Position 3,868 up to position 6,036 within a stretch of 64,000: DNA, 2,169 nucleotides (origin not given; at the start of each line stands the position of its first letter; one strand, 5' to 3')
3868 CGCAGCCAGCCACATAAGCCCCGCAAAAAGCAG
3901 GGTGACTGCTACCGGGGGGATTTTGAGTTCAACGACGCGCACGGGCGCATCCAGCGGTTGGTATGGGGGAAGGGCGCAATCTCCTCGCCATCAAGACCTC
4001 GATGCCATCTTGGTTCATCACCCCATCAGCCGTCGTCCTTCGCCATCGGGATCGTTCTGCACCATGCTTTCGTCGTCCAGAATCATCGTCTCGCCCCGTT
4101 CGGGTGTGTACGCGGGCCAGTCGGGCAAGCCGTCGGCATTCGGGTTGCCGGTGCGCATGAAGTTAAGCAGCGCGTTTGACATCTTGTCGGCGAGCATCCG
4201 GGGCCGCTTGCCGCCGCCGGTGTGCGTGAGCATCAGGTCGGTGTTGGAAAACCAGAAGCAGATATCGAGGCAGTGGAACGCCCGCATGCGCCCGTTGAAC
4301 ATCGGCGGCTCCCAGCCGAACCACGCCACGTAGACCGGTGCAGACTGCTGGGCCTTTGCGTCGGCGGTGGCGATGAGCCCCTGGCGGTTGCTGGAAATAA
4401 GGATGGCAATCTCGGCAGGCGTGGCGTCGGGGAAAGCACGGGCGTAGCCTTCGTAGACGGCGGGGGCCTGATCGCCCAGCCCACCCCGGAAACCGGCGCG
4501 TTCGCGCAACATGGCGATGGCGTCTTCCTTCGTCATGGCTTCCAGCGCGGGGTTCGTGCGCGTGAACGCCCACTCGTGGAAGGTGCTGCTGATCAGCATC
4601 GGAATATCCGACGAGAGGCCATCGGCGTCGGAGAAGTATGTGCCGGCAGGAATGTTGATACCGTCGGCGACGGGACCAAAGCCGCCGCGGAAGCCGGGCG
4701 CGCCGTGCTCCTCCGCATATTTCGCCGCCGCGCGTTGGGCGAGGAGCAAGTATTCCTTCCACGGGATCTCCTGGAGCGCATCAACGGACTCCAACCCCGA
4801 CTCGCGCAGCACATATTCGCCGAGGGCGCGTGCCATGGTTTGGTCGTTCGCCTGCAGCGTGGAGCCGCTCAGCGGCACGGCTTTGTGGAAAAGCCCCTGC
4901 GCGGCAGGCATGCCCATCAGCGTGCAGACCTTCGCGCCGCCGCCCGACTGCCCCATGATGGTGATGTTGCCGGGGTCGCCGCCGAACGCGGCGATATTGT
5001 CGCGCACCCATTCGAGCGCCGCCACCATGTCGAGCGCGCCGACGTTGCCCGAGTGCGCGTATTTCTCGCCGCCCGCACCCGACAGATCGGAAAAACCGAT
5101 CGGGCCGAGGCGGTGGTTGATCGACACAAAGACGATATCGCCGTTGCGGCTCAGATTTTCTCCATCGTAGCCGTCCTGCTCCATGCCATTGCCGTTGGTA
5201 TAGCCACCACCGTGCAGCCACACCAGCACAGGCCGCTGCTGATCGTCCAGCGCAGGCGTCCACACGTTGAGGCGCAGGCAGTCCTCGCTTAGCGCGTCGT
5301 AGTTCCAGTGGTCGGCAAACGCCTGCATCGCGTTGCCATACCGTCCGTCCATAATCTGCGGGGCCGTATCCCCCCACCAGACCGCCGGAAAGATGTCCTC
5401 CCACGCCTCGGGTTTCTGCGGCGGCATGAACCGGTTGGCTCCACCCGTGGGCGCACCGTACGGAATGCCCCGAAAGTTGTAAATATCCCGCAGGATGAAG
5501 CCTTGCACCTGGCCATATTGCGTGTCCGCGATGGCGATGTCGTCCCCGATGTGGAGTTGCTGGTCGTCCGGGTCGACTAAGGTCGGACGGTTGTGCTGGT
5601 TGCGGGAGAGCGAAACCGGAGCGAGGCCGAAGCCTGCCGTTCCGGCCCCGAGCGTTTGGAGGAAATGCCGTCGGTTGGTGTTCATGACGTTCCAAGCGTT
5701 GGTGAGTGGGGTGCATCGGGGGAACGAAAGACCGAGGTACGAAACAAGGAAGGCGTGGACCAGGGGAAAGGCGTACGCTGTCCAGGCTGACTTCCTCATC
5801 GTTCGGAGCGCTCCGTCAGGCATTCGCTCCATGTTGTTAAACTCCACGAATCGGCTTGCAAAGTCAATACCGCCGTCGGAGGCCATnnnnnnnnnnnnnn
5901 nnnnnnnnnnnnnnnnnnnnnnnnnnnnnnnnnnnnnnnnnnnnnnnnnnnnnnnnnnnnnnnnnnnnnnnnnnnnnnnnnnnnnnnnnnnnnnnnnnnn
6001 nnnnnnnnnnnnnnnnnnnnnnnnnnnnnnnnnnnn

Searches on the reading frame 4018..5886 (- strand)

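Call 87: search_protein_families(library=pfam, proteins=[window:4018-5886:-], max_evalue=0.00001)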
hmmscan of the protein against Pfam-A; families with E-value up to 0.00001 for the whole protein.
window:4018-5886:- (622 aa): 3 families
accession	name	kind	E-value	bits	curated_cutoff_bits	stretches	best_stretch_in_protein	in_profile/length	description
PF00135.34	COesterase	-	6.1e-85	286.5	27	1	119-610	4-504/515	Carboxylesterase family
PF20434.5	BD-FAE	-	2.7e-11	43.9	26.8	1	206-335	1-117/215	BD-FAE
PF07859.19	Abhydrolase_3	-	9.6e-08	32.5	25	0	285-318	50-83/210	alpha/beta hydrolase fold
